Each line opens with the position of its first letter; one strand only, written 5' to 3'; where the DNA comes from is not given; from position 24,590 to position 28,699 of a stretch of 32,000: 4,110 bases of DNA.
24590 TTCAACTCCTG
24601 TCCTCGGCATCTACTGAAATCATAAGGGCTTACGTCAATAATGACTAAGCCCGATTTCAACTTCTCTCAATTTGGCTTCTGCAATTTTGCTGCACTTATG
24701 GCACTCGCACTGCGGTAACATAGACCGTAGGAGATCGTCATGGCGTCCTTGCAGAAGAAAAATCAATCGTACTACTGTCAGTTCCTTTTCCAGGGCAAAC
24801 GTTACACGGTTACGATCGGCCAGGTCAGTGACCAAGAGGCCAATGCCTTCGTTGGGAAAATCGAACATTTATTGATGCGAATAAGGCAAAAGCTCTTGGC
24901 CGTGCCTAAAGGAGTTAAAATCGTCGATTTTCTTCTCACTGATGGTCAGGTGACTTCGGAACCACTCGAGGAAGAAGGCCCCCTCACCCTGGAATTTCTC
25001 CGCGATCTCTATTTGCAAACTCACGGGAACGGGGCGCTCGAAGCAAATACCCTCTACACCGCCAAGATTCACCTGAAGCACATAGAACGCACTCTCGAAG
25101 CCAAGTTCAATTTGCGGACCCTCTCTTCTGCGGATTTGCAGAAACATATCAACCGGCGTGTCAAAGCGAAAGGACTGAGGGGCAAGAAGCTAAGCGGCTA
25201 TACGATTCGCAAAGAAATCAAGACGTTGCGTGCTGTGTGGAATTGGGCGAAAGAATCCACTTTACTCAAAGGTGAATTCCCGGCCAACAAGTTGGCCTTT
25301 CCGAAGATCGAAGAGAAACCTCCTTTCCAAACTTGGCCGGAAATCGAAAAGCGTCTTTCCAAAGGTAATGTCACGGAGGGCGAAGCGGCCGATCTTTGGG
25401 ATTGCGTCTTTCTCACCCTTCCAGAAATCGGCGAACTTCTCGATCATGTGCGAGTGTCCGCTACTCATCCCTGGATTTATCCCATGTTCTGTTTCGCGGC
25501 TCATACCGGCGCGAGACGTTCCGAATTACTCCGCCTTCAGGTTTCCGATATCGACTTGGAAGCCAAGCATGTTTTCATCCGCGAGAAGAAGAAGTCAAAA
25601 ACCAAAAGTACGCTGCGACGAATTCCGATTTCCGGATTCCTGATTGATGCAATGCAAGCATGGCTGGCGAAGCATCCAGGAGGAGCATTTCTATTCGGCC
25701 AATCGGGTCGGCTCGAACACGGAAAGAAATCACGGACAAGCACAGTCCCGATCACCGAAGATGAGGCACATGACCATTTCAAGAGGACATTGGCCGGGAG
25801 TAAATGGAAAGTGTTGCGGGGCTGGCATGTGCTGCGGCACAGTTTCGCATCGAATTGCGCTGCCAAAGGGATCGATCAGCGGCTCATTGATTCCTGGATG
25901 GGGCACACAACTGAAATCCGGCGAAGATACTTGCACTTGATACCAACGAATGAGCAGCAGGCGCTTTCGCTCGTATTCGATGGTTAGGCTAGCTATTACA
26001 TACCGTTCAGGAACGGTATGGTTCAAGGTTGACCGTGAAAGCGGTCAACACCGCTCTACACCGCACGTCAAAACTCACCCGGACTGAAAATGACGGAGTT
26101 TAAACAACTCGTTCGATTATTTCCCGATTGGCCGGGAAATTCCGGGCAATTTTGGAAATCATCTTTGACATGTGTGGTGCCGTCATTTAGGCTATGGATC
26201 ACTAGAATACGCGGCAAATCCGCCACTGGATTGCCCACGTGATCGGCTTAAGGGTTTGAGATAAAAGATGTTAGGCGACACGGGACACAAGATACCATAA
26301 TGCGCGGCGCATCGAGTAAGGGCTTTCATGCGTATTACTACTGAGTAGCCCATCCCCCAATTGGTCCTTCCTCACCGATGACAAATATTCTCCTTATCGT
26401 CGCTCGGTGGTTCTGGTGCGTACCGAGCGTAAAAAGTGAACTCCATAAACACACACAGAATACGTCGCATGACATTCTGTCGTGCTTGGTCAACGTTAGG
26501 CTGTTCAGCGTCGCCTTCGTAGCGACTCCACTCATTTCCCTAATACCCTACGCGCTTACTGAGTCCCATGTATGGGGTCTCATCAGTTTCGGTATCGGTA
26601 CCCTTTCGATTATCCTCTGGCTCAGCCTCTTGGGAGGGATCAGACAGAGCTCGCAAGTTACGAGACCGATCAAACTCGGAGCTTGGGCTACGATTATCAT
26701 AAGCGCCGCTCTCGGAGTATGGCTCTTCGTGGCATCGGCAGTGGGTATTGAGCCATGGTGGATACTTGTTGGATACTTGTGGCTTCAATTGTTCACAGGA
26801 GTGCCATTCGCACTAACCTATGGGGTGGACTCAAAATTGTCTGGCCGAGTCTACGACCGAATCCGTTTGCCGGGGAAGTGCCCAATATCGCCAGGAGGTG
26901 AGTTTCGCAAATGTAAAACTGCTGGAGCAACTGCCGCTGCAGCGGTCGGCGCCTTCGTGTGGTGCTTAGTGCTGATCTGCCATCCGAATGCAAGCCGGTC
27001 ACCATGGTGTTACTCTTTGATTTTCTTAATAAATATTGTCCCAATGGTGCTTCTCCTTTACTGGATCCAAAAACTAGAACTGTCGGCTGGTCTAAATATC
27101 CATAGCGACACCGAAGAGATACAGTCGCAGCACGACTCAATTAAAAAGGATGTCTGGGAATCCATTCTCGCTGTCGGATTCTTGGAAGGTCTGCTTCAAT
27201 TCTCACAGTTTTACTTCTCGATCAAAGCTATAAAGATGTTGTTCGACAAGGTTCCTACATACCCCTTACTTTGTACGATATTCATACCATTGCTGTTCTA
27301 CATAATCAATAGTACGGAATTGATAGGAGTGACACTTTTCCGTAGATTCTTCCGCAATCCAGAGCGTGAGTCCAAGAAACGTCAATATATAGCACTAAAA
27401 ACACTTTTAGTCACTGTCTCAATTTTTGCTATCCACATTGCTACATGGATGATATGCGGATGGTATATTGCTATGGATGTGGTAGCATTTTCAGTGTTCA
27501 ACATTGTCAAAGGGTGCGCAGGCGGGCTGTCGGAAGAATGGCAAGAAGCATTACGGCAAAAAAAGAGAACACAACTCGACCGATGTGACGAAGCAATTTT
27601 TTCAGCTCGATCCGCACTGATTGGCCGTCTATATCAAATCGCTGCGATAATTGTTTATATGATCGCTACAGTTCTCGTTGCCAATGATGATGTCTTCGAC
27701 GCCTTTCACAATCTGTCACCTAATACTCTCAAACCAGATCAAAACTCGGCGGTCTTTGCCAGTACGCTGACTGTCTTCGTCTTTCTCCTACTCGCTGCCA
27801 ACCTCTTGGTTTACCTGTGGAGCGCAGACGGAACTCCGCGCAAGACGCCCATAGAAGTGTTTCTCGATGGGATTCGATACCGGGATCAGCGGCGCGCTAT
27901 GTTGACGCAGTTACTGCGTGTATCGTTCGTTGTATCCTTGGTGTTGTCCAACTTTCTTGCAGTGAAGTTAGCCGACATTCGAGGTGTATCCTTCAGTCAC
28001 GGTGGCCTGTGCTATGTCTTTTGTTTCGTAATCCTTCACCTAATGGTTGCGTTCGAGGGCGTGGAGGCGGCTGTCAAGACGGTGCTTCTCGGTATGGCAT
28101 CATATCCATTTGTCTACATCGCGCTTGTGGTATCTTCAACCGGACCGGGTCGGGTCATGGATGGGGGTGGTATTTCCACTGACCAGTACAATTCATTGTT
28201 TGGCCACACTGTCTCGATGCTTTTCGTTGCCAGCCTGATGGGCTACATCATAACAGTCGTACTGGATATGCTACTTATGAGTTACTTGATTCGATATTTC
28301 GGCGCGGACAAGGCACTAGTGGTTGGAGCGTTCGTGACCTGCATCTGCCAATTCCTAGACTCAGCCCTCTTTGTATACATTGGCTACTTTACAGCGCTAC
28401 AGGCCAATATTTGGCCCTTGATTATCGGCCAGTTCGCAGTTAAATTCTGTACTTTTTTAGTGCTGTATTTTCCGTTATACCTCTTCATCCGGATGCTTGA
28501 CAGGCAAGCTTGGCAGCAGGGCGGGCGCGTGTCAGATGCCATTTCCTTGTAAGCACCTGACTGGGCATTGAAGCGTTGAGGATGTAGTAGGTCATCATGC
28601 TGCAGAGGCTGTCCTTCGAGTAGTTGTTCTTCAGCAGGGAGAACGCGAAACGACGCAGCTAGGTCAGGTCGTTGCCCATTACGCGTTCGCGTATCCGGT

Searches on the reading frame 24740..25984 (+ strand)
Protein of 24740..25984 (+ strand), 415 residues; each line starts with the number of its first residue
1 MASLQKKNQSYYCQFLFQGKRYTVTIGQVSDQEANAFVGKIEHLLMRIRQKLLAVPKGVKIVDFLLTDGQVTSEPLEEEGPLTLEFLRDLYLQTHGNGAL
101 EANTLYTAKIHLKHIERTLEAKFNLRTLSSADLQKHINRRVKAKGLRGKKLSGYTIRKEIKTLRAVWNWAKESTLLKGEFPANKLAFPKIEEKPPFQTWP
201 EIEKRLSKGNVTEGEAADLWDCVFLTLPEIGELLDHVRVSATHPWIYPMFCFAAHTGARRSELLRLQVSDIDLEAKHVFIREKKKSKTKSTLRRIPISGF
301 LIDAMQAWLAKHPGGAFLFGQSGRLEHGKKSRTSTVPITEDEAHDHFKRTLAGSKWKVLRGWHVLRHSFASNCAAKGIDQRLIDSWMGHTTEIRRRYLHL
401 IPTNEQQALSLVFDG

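Call 36: search_protein_families(library=pfam, proteins=[window:24740-25984:+], max_evalue=0.001)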
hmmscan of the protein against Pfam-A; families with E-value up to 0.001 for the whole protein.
window:24740-25984:+ (415 aa): 1 family
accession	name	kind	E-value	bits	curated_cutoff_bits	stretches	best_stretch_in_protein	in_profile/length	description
PF00589.27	Phage_integrase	-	6.2e-23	81.9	27.1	1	224-399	2-167/172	Phage integrase family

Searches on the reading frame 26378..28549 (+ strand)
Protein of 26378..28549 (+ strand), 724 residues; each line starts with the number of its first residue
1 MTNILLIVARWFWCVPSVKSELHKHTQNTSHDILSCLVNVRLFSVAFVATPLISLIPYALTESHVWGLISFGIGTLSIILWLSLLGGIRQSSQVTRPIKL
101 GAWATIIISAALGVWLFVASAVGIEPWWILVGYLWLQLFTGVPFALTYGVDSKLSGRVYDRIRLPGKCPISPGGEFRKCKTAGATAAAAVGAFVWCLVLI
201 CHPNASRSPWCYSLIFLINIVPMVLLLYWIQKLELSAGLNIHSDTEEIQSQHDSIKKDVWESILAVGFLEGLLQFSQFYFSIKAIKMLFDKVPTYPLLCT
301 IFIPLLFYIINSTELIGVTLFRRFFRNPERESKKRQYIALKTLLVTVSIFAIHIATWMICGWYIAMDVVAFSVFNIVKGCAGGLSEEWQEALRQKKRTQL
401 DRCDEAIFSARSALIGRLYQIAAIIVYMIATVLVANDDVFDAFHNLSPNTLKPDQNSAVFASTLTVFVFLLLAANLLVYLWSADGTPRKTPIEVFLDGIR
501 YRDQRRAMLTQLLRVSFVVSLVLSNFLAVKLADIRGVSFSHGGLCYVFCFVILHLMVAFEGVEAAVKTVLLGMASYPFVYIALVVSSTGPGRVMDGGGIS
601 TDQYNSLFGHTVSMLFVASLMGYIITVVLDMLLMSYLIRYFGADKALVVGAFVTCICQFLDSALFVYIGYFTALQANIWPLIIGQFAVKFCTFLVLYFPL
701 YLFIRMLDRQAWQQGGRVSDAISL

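Call 9: search_protein_families(library=pfam, proteins=[window:26378-28549:+], max_evalue=1)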
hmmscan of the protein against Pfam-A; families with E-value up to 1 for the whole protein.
window:26378-28549:+ (724 aa): 1 family
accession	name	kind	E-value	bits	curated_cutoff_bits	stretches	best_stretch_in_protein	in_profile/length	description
PF02592.20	Vut_1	-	4.7e-14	53.5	27.2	1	542-701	3-150/152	Putative vitamin uptake transporter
